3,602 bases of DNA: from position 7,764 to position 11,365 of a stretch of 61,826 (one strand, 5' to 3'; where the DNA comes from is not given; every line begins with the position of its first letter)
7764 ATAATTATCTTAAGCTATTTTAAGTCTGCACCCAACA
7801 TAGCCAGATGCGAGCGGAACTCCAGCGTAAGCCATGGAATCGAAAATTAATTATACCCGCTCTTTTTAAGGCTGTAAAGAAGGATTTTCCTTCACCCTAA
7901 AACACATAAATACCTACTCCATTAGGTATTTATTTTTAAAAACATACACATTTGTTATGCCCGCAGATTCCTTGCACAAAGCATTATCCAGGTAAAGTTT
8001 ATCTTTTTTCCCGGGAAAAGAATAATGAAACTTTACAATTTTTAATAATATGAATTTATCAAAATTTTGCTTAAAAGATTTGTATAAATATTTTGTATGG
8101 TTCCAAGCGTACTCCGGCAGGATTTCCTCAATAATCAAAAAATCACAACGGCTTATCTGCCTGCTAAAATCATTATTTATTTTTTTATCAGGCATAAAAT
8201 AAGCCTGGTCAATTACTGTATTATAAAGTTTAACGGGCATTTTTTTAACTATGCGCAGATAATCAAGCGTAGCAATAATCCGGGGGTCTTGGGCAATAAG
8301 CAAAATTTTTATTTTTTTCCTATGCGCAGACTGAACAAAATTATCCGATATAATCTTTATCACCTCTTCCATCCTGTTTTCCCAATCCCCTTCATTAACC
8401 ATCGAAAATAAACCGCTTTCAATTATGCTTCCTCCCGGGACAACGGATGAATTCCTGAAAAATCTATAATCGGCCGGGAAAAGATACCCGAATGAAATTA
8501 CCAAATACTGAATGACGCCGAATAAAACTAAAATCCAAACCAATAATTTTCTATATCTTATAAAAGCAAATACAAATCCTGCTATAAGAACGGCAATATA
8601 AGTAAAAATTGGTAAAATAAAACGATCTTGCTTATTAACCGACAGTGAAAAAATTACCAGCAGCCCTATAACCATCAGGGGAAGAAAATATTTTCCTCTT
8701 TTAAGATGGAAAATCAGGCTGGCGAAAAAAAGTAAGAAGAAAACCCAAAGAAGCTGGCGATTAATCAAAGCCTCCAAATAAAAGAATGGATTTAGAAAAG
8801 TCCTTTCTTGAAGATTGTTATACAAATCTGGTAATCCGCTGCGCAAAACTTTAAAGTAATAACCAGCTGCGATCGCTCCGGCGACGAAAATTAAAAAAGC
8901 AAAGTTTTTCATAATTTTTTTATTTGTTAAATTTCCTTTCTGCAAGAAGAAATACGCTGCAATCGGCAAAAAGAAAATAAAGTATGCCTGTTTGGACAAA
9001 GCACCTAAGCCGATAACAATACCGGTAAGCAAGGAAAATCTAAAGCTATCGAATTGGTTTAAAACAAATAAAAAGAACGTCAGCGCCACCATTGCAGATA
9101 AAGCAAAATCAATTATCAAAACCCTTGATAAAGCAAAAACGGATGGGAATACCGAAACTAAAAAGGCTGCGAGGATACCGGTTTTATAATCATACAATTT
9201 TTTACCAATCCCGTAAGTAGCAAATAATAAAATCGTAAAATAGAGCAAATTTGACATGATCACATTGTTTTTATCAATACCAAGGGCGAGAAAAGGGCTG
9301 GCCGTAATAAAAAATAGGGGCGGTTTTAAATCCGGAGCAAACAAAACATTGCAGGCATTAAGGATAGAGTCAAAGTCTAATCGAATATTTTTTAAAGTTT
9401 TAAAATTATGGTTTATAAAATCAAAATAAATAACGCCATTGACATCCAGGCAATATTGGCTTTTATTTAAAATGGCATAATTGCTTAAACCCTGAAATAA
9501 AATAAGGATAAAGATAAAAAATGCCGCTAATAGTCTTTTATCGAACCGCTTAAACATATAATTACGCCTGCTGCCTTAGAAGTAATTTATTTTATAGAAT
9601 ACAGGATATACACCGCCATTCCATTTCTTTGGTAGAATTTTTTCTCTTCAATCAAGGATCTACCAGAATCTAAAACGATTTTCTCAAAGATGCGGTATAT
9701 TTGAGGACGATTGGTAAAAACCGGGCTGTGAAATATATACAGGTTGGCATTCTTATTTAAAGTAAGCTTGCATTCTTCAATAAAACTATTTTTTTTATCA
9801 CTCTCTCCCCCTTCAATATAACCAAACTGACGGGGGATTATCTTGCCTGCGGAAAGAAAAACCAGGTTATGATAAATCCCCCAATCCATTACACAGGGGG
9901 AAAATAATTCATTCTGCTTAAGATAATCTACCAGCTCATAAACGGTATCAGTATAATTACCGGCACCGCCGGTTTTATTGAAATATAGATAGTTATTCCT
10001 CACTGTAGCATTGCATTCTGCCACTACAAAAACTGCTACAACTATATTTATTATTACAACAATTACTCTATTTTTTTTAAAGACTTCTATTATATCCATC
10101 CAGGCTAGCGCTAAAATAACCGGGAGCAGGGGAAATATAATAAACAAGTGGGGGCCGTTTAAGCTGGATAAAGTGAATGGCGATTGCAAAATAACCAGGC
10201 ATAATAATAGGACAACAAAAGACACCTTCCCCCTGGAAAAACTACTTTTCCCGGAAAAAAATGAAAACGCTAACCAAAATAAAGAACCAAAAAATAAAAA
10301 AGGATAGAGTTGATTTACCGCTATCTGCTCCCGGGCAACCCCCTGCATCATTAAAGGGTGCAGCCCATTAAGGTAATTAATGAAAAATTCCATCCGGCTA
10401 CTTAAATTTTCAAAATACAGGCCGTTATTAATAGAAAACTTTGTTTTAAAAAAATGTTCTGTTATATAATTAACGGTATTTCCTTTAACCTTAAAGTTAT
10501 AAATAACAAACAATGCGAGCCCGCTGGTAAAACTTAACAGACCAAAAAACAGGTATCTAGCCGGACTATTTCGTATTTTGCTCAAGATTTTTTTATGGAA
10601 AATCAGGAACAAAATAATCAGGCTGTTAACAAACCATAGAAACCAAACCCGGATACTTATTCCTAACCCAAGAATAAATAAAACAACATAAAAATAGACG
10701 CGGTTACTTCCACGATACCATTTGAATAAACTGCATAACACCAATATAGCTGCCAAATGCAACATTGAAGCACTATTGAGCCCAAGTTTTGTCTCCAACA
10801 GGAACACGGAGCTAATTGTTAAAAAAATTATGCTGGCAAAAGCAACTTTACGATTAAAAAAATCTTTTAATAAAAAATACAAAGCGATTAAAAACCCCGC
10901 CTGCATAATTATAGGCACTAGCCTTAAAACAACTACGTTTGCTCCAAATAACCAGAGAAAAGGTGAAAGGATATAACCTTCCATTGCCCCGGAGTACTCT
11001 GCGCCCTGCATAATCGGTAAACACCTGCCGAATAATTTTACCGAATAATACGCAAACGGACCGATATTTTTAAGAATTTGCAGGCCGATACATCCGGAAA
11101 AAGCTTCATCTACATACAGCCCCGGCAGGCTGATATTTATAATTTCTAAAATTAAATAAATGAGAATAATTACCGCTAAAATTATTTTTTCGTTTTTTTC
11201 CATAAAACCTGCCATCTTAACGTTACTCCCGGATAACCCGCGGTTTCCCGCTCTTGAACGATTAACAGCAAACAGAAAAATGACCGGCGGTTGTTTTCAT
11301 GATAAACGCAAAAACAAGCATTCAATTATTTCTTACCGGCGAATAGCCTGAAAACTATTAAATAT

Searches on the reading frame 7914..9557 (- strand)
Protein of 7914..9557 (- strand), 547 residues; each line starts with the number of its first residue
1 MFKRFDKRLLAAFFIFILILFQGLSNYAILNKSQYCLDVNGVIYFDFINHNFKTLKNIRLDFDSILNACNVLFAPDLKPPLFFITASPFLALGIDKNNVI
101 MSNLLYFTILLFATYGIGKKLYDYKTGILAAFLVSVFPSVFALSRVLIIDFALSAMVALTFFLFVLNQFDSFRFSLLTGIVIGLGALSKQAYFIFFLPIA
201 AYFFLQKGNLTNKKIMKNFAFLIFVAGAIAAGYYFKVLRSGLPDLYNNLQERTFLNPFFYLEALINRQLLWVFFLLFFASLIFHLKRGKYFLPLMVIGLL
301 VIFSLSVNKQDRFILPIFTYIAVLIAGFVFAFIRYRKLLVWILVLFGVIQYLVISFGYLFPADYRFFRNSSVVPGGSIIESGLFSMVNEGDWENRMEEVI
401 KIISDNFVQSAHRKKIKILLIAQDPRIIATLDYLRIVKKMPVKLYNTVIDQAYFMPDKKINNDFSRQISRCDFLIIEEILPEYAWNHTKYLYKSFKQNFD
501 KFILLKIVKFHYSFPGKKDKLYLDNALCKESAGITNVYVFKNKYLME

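Call 5: search_protein_families(library=pfam, proteins=[window:7914-9557:-], max_evalue=0.01)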
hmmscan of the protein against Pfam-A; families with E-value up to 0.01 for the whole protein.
window:7914-9557:- (547 aa): 2 families
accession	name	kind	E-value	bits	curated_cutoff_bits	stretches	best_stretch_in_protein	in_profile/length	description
PF13231.12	PMT_2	-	1.6e-10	41.9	26.1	1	78-226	2-152/160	Dolichyl-phosphate-mannose-protein mannosyltransferase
PF02366.24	PMT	-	6.4e-05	23.1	22.7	1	101-214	88-207/245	Dolichyl-phosphate-mannose-protein mannosyltransferase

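Call 7: search_protein_families(library=ncbifam, proteins=[window:7914-9557:-], max_evalue=0.001)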
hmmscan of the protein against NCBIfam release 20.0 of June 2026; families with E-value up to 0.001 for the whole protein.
window:7914-9557:- (547 aa): 0 families

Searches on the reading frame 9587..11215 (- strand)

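Call 5: search_protein_families(library=pfam, proteins=[window:9587-11215:-], max_evalue=0.01)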
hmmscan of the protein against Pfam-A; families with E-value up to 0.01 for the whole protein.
window:9587-11215:- (542 aa): 1 family
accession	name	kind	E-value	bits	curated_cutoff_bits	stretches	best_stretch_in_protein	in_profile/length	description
PF13231.12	PMT_2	-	5.1e-10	40.2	26.1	1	78-225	5-147/160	Dolichyl-phosphate-mannose-protein mannosyltransferase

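Call 7: search_protein_families(library=ncbifam, proteins=[window:9587-11215:-], max_evalue=0.001)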
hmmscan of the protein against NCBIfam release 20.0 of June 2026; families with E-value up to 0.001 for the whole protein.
window:9587-11215:- (542 aa): 1 family
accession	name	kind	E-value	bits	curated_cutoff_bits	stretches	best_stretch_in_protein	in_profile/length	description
NF047440.1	LA3751_2_3_fam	subfamily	0.00019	20.4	200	1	81-396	87-377/460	LA_3751/LA_3752 family putative glycosyltransferase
